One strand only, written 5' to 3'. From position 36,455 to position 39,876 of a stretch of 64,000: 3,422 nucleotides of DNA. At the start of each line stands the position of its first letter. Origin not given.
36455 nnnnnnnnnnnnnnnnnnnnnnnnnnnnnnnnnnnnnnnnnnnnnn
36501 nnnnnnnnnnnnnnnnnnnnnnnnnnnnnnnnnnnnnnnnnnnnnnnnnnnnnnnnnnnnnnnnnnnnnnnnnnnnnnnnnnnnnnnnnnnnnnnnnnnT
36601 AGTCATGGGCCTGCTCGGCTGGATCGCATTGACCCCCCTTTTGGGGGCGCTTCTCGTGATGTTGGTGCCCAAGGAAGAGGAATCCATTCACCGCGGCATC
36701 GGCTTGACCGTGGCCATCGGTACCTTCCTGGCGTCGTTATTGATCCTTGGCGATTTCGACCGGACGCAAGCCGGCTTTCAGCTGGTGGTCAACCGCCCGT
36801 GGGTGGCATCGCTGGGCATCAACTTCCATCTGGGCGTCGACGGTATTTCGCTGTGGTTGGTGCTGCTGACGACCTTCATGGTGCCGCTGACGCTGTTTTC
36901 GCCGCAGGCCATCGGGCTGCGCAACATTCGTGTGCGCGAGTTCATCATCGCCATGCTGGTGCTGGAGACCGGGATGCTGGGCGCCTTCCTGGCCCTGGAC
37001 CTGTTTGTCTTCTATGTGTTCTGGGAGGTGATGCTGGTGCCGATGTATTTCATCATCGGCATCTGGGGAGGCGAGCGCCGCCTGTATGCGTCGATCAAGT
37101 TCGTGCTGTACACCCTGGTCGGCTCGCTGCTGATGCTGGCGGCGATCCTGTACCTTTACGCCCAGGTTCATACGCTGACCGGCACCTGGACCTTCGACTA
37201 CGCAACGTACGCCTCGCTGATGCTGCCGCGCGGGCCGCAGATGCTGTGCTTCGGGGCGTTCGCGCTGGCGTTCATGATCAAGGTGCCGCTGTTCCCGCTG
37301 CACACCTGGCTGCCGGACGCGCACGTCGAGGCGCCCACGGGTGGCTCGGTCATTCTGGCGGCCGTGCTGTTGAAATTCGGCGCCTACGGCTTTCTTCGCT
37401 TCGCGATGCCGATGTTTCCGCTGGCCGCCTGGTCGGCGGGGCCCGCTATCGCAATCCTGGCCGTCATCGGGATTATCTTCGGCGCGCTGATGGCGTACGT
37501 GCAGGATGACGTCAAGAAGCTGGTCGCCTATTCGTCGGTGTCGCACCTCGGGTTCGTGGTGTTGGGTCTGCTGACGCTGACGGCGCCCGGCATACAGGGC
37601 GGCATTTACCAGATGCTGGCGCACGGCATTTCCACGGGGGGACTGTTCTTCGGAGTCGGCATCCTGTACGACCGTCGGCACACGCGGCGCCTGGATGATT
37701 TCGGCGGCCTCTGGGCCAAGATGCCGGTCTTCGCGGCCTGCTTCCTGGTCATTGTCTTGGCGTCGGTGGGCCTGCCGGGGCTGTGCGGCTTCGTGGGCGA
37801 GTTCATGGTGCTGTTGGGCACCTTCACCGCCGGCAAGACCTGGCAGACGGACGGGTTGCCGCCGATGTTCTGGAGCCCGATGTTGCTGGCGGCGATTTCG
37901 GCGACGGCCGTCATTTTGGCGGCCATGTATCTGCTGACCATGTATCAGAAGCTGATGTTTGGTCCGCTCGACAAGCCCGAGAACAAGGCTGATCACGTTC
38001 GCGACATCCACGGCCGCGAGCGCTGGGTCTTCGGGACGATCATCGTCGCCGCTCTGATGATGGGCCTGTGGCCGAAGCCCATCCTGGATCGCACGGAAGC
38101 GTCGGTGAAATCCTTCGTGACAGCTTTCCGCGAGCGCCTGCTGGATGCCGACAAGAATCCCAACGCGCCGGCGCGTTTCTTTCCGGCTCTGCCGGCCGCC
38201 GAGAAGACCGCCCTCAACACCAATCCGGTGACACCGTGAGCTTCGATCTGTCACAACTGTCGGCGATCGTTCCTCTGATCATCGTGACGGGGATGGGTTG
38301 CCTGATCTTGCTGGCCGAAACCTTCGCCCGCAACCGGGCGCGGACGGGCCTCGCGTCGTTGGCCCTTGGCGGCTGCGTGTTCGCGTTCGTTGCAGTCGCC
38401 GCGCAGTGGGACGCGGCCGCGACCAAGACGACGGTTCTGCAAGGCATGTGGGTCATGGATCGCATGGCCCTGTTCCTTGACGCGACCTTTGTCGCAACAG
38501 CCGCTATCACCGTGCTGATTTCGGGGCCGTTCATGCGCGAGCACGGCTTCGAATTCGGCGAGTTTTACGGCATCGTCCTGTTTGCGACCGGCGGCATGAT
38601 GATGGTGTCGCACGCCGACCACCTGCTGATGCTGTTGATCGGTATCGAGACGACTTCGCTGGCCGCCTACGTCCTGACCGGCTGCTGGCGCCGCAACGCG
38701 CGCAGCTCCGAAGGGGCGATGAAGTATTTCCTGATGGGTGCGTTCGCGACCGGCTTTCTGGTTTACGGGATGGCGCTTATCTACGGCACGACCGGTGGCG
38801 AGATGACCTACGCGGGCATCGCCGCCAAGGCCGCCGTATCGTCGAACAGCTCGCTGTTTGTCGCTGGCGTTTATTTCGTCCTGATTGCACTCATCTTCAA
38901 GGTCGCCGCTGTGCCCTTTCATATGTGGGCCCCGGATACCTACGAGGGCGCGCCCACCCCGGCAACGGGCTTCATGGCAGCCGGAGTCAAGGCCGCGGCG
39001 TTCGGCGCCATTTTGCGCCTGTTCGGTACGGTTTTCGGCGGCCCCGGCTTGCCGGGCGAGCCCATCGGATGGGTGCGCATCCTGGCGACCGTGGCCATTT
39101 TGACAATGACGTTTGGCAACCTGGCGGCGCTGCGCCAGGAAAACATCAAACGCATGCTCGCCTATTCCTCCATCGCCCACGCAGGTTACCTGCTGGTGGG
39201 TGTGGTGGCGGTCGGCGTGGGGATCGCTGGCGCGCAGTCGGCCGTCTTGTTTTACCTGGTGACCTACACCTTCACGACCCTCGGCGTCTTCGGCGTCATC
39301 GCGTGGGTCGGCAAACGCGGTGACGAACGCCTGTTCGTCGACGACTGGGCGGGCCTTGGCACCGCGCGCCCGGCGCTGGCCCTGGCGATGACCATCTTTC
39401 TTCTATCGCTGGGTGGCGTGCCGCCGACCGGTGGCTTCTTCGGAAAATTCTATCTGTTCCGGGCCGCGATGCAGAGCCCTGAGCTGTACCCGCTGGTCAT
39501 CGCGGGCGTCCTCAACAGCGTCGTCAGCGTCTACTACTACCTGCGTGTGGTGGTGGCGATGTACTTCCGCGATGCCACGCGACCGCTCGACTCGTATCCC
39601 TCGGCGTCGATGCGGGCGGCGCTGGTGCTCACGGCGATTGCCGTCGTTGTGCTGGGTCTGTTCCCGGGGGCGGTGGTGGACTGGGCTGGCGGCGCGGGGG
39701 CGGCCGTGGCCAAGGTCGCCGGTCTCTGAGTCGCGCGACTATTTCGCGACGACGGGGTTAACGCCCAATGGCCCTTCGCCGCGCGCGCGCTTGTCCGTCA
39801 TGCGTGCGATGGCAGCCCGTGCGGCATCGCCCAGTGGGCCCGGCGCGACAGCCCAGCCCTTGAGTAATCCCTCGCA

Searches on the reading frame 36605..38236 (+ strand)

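Call 79: search_protein_families(library=pfam, proteins=[window:36605-38236:+], max_evalue=0.00001)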
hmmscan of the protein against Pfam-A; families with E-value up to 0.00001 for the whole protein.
window:36605-38236:+ (544 aa): 1 family
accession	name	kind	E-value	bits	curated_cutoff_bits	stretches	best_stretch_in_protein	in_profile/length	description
PF00361.26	Proton_antipo_M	-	5.8e-78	262.5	21.5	1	130-413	1-282/294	NADH:quinone oxidoreductase/Mrp antiporter, TM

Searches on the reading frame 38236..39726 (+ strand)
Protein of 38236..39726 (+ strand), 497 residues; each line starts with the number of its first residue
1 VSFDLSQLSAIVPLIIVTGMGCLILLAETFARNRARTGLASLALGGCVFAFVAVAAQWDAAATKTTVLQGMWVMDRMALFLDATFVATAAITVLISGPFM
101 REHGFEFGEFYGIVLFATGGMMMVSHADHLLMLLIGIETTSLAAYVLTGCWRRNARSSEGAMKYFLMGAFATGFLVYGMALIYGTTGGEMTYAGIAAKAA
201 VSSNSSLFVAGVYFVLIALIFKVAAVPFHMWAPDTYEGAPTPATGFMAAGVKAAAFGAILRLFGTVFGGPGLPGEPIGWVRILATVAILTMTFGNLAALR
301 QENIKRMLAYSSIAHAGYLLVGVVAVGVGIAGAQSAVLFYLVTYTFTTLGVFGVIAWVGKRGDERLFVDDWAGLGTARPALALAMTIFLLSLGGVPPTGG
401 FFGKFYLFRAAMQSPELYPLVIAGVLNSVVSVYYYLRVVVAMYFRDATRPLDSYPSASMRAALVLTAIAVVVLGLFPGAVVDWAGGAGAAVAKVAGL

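Call 79: search_protein_families(library=pfam, proteins=[window:38236-39726:+], max_evalue=0.00001)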
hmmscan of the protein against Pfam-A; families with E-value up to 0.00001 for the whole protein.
window:38236-39726:+ (497 aa): 1 family
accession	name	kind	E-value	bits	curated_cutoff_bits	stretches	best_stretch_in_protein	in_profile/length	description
PF00361.26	Proton_antipo_M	-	5.7e-68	229.7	21.5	1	127-430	1-293/294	NADH:quinone oxidoreductase/Mrp antiporter, TM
